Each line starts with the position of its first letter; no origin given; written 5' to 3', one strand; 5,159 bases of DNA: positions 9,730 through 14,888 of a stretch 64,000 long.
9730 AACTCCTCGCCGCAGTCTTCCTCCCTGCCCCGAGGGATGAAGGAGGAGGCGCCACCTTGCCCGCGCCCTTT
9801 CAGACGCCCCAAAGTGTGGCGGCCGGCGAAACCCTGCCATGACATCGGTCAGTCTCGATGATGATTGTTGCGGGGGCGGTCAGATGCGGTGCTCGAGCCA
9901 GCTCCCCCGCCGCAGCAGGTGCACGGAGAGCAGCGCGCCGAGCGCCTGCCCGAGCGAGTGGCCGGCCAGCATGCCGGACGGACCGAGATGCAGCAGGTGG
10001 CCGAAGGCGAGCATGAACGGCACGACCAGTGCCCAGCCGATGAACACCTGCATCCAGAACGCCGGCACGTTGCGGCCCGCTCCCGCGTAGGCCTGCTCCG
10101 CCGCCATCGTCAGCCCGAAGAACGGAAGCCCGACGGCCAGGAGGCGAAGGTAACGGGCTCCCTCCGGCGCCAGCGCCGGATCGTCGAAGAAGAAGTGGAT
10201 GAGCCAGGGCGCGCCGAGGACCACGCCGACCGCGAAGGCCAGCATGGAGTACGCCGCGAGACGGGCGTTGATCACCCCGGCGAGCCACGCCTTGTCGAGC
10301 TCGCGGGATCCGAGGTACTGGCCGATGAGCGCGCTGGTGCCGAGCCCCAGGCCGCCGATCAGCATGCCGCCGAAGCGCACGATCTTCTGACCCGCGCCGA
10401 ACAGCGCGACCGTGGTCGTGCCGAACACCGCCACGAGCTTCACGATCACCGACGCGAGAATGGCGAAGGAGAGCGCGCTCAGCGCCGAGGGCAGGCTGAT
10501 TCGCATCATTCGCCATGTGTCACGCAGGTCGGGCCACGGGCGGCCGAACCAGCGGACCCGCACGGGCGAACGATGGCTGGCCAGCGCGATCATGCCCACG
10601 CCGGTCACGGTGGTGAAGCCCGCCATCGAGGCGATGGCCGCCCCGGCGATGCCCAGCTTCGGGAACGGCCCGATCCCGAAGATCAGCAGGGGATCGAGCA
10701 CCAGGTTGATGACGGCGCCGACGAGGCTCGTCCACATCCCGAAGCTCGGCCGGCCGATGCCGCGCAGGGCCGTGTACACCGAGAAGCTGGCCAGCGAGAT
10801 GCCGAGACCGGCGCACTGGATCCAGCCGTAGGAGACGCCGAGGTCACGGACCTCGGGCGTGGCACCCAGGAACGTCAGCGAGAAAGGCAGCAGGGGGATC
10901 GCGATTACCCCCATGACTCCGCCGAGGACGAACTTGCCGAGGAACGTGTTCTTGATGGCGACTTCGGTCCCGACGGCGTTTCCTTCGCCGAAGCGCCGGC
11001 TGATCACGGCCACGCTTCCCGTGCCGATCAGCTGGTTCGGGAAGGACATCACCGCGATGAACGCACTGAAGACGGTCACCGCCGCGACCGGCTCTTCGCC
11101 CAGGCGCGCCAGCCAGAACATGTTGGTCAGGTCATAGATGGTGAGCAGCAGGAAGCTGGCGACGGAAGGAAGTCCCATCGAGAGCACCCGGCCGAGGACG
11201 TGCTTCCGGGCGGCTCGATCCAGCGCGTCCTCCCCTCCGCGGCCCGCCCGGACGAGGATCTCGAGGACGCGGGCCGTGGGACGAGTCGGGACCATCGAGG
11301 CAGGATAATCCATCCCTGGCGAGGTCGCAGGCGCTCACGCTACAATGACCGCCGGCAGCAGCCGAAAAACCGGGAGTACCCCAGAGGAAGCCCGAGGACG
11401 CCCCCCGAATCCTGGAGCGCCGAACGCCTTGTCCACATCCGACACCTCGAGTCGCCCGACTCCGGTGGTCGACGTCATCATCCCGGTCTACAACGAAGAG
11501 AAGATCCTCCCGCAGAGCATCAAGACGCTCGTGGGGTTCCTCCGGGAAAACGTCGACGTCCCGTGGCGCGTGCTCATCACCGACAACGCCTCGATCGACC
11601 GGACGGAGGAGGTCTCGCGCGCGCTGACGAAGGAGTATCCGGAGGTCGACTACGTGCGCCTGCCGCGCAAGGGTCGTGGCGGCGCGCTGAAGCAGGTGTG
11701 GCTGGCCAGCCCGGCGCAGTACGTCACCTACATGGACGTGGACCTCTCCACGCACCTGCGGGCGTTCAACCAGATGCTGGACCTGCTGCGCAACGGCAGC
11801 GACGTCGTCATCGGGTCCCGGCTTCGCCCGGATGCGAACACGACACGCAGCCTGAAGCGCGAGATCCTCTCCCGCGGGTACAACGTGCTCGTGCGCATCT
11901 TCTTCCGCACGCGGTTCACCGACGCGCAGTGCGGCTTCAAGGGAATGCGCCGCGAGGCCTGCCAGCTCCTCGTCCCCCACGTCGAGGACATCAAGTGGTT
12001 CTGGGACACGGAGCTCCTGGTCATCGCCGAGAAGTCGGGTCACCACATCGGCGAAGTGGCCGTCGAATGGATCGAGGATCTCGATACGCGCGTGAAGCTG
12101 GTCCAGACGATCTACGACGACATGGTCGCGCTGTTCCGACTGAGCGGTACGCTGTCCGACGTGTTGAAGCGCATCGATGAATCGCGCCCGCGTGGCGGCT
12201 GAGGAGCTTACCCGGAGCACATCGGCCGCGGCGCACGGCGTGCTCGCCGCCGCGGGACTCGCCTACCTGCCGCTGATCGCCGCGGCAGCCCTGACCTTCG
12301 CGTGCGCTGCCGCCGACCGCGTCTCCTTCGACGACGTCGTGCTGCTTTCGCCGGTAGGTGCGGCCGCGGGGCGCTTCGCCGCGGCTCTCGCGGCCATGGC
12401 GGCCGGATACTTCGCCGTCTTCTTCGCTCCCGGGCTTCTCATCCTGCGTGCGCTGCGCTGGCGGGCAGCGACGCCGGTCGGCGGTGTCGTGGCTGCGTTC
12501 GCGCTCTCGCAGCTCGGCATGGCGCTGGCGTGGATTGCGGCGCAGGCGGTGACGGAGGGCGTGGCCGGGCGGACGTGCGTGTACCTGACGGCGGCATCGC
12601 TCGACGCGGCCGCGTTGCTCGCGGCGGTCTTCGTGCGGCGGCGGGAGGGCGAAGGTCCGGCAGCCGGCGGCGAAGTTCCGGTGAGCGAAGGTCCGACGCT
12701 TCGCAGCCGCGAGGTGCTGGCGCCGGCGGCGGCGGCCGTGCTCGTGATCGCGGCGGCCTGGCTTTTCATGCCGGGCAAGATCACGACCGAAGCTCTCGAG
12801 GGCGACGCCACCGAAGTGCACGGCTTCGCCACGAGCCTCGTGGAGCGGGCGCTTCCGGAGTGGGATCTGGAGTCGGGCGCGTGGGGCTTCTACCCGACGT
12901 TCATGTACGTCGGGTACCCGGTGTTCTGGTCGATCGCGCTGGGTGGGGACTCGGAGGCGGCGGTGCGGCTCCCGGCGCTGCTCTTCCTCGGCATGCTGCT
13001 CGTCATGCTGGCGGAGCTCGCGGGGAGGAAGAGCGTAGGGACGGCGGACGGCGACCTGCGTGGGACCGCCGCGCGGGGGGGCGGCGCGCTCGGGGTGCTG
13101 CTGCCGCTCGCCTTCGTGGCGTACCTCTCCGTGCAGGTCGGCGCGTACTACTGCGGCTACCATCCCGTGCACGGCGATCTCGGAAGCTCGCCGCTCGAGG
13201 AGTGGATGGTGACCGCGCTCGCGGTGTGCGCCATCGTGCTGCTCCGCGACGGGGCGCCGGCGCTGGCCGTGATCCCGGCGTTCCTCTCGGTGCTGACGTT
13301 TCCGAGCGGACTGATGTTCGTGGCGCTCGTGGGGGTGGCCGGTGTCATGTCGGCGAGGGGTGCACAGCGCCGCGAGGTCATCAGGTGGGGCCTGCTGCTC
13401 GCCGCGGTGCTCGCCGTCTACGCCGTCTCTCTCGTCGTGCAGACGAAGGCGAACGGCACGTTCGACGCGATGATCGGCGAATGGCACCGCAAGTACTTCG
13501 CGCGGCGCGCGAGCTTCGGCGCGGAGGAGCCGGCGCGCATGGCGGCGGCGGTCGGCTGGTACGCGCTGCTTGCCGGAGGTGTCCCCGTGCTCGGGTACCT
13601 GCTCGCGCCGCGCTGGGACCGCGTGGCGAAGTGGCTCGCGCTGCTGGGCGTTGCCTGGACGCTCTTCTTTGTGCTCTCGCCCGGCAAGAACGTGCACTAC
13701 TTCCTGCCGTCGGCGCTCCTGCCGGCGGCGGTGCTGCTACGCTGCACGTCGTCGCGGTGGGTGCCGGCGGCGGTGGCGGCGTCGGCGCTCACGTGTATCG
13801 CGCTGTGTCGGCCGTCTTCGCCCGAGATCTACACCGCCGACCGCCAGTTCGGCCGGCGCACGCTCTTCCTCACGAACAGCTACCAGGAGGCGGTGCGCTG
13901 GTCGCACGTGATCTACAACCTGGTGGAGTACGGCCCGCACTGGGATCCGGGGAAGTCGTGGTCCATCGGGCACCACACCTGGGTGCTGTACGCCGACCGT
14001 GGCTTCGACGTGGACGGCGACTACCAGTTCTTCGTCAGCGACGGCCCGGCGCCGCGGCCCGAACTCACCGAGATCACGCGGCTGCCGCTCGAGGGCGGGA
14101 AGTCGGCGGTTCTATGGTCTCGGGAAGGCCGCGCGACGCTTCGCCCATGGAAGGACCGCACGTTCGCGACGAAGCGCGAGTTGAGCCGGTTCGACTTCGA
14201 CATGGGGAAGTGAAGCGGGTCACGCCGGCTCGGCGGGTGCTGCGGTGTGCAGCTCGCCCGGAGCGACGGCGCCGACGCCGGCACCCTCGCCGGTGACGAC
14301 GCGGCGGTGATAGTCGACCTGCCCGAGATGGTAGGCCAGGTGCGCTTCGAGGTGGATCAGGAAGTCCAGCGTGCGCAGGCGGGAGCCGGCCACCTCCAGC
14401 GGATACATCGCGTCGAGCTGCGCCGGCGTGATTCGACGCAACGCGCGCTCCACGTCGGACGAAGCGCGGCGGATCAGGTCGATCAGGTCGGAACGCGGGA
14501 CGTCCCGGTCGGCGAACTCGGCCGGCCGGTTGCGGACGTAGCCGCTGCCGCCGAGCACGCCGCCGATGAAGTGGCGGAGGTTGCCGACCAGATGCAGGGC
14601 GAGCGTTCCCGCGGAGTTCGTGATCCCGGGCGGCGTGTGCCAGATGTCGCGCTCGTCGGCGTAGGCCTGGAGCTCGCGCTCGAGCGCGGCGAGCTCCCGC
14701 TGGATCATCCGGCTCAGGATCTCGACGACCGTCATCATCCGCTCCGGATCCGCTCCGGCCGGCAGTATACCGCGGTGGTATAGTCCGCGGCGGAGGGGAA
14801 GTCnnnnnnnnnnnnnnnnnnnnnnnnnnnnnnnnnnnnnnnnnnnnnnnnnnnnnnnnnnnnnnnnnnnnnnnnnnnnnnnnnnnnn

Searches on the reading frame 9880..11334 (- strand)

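Call 72: search_protein_families(library=pfam, proteins=[window:9880-11334:-], max_evalue=0.0001)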
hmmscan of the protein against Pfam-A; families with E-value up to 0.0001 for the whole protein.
window:9880-11334:- (484 aa): 1 family
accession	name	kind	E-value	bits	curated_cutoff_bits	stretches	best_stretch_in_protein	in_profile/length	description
PF01554.23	MatE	-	5.8e-35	120.8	24.9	2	56-216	1-161/161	MatE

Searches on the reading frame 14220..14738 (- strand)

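Call 4: search_protein_families(library=pfam, proteins=[window:14220-14738:-], max_evalue=0.01)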
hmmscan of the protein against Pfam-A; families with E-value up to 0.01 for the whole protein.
window:14220-14738:- (172 aa): 3 families
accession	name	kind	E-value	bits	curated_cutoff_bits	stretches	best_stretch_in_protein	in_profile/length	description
PF04978.18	MST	-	5.2e-07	30.7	27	1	8-150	2-149/149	Mycothiol-S-transferase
PF12867.12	DinB_2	-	1.3e-06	29.4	24.8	1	29-141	18-128/128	DinB superfamily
PF07609.16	DUF1572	-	2.8e-06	27.6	23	1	19-150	21-151/163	Protein of unknown function (DUF1572)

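Call 5: search_protein_families(library=ncbifam, proteins=[window:14220-14738:-], max_evalue=0.01)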
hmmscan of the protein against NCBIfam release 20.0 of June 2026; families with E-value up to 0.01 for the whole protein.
window:14220-14738:- (172 aa): 1 family
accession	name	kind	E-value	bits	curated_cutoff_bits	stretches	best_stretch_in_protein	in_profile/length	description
TIGR03083.1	TIGR03083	domain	0.0027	18.1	50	1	12-141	2-134/202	maleylpyruvate isomerase family mycothiol-dependent enzyme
